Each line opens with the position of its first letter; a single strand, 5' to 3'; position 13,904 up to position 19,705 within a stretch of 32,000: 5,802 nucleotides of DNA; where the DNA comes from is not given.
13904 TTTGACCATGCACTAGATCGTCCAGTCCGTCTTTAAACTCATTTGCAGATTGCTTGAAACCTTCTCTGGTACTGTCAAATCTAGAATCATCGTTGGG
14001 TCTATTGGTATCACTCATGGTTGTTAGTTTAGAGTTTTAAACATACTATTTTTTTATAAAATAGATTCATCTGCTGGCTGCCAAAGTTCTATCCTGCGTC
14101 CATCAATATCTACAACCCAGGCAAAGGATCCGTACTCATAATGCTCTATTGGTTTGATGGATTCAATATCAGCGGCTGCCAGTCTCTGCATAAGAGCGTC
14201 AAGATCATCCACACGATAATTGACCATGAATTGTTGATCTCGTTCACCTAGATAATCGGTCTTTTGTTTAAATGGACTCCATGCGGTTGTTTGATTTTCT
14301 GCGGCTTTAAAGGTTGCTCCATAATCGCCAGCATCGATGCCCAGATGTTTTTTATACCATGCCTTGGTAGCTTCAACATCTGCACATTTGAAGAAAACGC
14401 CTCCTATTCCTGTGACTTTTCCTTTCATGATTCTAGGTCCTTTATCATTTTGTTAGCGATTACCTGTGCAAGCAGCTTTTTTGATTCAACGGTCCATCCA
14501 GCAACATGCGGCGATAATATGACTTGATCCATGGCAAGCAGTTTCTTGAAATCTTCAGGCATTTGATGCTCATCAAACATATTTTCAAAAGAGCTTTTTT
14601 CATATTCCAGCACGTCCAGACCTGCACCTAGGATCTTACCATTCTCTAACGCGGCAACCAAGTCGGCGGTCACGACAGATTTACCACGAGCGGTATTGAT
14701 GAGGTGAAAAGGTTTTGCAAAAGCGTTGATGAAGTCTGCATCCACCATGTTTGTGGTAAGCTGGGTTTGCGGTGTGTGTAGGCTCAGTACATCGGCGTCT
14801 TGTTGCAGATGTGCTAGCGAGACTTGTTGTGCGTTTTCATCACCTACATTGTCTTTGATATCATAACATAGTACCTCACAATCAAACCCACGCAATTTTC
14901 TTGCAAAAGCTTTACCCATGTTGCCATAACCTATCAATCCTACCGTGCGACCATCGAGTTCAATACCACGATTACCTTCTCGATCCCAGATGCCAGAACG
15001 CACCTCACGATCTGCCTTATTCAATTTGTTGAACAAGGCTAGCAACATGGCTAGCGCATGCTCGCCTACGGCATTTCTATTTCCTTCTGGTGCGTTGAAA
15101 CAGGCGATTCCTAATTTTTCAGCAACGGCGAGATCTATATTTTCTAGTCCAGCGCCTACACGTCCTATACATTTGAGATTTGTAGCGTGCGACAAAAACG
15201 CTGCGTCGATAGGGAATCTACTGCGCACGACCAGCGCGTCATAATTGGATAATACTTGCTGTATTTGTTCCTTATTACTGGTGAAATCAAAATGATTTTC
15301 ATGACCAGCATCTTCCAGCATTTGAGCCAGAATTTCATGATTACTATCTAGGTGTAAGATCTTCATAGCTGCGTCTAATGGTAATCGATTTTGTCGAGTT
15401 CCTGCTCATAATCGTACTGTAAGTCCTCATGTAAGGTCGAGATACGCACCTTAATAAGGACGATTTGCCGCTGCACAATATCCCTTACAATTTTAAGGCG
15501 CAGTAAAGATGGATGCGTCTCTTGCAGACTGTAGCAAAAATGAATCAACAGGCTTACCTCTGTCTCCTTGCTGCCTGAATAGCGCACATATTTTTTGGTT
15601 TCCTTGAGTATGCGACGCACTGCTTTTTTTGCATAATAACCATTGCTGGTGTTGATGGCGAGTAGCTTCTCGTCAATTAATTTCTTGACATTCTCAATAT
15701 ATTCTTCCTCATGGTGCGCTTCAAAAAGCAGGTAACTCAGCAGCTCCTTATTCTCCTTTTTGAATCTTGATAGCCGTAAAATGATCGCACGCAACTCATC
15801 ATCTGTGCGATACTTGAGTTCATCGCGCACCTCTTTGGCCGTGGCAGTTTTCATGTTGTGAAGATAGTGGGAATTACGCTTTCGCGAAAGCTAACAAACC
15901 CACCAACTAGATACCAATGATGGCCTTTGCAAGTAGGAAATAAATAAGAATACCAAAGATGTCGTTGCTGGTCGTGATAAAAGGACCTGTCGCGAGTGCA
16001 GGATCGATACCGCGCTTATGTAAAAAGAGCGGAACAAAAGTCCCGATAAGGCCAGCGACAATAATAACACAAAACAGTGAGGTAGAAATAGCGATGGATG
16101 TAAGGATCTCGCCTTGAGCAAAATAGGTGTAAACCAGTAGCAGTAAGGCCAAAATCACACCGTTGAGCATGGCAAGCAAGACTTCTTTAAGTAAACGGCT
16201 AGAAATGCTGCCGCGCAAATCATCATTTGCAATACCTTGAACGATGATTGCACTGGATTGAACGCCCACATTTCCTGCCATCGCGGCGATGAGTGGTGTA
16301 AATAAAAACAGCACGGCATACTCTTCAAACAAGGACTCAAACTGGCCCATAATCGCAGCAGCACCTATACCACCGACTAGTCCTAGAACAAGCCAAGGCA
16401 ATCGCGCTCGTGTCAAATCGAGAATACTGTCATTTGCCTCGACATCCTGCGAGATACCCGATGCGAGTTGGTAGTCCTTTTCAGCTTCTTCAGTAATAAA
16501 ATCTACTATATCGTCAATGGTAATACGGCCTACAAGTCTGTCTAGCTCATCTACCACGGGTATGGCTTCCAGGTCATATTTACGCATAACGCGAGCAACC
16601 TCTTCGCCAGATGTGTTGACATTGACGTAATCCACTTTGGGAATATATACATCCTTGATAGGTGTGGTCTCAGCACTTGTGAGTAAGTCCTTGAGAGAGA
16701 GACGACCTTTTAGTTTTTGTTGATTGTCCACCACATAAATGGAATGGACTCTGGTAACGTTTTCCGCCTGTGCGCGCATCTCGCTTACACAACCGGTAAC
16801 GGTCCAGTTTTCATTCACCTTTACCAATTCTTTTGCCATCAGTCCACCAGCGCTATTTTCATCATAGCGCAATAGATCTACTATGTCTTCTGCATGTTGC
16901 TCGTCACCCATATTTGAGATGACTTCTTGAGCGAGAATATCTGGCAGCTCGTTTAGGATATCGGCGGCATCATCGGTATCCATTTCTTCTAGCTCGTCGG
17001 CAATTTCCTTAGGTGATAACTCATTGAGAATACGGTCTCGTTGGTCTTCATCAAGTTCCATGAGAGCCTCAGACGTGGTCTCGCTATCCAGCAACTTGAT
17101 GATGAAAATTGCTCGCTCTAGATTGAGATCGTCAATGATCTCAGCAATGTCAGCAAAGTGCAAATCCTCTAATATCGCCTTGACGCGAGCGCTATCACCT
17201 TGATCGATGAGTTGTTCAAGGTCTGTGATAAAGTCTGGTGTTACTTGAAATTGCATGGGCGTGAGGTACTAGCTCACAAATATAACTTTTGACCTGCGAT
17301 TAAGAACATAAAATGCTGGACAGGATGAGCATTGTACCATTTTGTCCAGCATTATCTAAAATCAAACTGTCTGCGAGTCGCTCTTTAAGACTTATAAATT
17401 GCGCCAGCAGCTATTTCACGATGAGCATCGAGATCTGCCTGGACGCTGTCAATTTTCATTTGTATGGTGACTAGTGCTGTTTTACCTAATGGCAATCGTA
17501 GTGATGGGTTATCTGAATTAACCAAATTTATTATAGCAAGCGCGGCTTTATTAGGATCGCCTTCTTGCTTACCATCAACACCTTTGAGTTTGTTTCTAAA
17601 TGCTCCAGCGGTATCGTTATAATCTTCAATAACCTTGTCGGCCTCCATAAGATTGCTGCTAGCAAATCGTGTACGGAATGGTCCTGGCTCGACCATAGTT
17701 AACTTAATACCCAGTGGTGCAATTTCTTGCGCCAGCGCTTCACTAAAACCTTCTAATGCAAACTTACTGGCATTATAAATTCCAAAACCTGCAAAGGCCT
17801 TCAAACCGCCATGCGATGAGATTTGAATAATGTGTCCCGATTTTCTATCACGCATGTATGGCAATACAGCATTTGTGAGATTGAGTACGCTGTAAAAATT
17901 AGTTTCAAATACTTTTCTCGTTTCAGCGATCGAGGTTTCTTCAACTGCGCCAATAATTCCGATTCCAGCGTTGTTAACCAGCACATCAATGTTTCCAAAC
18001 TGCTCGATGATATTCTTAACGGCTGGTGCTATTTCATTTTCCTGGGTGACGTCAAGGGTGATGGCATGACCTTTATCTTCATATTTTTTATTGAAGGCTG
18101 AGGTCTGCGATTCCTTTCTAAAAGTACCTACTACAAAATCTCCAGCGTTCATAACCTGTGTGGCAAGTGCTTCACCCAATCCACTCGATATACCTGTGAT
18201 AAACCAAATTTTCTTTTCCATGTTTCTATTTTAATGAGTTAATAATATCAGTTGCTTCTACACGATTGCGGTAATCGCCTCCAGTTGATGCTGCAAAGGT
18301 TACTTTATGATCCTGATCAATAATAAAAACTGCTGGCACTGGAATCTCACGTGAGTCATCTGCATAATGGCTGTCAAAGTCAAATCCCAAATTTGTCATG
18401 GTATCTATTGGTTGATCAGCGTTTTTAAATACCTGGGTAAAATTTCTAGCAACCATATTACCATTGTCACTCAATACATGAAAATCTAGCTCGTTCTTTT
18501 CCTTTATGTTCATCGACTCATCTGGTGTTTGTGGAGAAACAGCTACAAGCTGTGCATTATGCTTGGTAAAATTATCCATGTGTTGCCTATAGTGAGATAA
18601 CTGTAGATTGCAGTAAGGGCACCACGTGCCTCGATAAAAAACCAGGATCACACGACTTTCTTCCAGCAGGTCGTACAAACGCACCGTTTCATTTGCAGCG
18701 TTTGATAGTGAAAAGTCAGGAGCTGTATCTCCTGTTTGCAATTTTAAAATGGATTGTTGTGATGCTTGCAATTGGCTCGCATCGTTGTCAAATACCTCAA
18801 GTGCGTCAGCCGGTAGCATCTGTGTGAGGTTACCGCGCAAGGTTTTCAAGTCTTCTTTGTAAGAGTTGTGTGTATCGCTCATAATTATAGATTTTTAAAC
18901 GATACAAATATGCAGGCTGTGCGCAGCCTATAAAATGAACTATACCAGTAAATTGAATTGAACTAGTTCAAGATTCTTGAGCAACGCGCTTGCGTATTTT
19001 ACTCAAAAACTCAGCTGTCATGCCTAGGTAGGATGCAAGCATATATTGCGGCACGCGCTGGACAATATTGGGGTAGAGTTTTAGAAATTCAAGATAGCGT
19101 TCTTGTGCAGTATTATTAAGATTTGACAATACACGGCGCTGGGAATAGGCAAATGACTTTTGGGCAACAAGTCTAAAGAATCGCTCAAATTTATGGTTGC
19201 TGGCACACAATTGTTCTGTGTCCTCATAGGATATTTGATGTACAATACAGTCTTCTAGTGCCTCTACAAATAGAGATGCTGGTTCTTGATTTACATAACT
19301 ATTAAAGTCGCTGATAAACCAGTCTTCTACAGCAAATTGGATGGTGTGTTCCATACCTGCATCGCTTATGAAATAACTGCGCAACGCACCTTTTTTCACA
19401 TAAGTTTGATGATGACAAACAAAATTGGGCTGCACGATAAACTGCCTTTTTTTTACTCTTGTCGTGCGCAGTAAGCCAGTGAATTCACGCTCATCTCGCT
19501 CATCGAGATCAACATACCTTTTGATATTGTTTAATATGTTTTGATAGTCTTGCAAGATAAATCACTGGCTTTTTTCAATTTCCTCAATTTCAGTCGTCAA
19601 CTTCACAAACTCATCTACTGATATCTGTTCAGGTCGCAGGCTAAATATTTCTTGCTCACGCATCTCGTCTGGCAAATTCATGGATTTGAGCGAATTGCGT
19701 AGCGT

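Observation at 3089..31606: Seven copies of a ~22-bp palindromic element (invariant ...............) in 32 kb, in both intergenic and coding DNA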

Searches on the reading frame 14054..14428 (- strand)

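Call 8: search_protein_families(library=pfam, proteins=[window:14054-14428:-])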
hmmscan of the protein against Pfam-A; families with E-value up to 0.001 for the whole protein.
window:14054-14428:- (124 aa): 2 families
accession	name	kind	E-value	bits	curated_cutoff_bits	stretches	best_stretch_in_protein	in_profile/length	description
PF00903.31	Glyoxalase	-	1.6e-06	28.9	20.6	1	15-115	9-121/121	Glyoxalase/Bleomycin resistance protein/Dioxygenase superfamily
PF12681.13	Glyoxalase_2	-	0.00016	22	30.1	1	15-115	8-113/118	Glyoxalase-like domain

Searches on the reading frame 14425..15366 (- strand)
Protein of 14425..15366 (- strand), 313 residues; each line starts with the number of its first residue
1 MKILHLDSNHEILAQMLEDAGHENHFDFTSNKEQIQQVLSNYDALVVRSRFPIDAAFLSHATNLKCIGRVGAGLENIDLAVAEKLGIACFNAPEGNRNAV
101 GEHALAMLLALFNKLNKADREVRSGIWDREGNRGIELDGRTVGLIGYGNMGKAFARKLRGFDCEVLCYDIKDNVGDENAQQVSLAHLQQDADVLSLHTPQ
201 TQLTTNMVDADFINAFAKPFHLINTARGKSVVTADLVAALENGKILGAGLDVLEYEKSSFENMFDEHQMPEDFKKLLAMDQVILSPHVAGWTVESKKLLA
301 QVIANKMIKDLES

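Call 8: search_protein_families(library=pfam, proteins=[window:14425-15366:-])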
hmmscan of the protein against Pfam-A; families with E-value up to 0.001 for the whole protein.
window:14425-15366:- (313 aa): 4 families
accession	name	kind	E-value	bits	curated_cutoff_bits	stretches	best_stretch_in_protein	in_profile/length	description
PF02826.25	2-Hacid_dh_C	-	7.7e-47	159.4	25.1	1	105-289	1-178/178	D-isomer specific 2-hydroxyacid dehydrogenase, NAD binding domain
PF00389.36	2-Hacid_dh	-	8.9e-23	80.9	24.6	1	10-308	8-121/134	D-isomer specific 2-hydroxyacid dehydrogenase, catalytic domain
PF07991.19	KARI_N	-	0.00027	21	20.6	1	137-202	2-72/165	Acetohydroxy acid isomeroreductase, NADPH-binding domain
PF03446.21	NAD_binding_2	-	0.00048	20.6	21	1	141-182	1-42/161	NAD binding domain of 6-phosphogluconate dehydrogenase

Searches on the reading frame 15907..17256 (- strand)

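Call 7: search_protein_families(library=pfam, proteins=[window:15907-17256:-])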
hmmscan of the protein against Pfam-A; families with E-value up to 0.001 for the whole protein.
window:15907-17256:- (449 aa): 4 families
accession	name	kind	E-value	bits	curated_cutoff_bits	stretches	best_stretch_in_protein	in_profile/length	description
PF01769.21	MgtE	-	3e-31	108.7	27.6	1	320-442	1-125/125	Divalent cation transporter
PF03448.22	MgtE_N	-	2.5e-24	86.2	25.9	1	32-134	1-102/102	MgtE intracellular N domain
PF00571.33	CBS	-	8.3e-19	68.1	24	2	200-254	1-55/57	CBS domain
PF14841.11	FliG_M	-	0.00016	22.3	25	0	81-116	12-47/76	FliG middle domain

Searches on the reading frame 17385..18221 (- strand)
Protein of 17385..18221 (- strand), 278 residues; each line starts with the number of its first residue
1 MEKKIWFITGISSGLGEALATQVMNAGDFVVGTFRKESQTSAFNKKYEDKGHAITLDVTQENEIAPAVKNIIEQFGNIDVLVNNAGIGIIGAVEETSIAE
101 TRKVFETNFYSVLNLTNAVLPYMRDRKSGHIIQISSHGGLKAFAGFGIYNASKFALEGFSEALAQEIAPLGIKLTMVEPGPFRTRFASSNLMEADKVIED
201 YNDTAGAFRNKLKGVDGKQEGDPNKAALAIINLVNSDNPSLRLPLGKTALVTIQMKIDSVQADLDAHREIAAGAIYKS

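Call 9: search_protein_families(library=pfam, proteins=[window:17385-18221:-])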
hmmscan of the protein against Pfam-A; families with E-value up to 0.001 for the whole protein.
window:17385-18221:- (278 aa): 4 families
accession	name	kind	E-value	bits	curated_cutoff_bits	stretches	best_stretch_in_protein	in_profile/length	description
PF00106.31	adh_short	-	1.2e-50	172.2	26.6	1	4-189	1-189/195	short chain dehydrogenase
PF13561.12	adh_short_C2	-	1e-38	133.7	27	1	10-202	1-195/236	Enoyl-(Acyl carrier protein) reductase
PF08659.16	KR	-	1.6e-08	35.1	22.6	1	7-166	4-166/180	KR domain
PF01370.27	Epimerase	-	8.3e-06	25.8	20.9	1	7-137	2-116/240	NAD dependent epimerase/dehydratase family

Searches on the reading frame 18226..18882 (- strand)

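Call 9: search_protein_families(library=pfam, proteins=[window:18226-18882:-])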
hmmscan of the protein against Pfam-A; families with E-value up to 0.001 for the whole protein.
window:18226-18882:- (218 aa): 4 families
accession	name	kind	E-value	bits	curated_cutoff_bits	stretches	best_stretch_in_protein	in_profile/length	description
PF00578.27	AhpC-TSA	-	2.1e-31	108.9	26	1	51-196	2-123/124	AhpC/TSA family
PF08534.16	Redoxin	-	1.6e-19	70.6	26.6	1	49-197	1-131/148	Redoxin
PF05988.18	DUF899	-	9.1e-06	25.9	27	1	86-194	83-180/224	Bacterial protein of unknown function (DUF899)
PF13098.12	Thioredoxin_2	-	0.00088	20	27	0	74-133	4-55/104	Thioredoxin-like domain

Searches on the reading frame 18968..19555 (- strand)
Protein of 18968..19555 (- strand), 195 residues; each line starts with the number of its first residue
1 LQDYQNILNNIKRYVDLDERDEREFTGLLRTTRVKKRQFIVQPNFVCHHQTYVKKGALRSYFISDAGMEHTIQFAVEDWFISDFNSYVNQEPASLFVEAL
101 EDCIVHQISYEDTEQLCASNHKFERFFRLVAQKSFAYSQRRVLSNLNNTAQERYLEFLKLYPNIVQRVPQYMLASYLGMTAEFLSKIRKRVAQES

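Call 9: search_protein_families(library=pfam, proteins=[window:18968-19555:-])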
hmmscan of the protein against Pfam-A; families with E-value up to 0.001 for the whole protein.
window:18968-19555:- (195 aa): 1 family
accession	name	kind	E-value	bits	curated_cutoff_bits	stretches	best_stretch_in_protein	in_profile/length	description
PF00027.35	cNMP_binding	-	1.7e-07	31.6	27.5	1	33-120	3-89/89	Cyclic nucleotide-binding domain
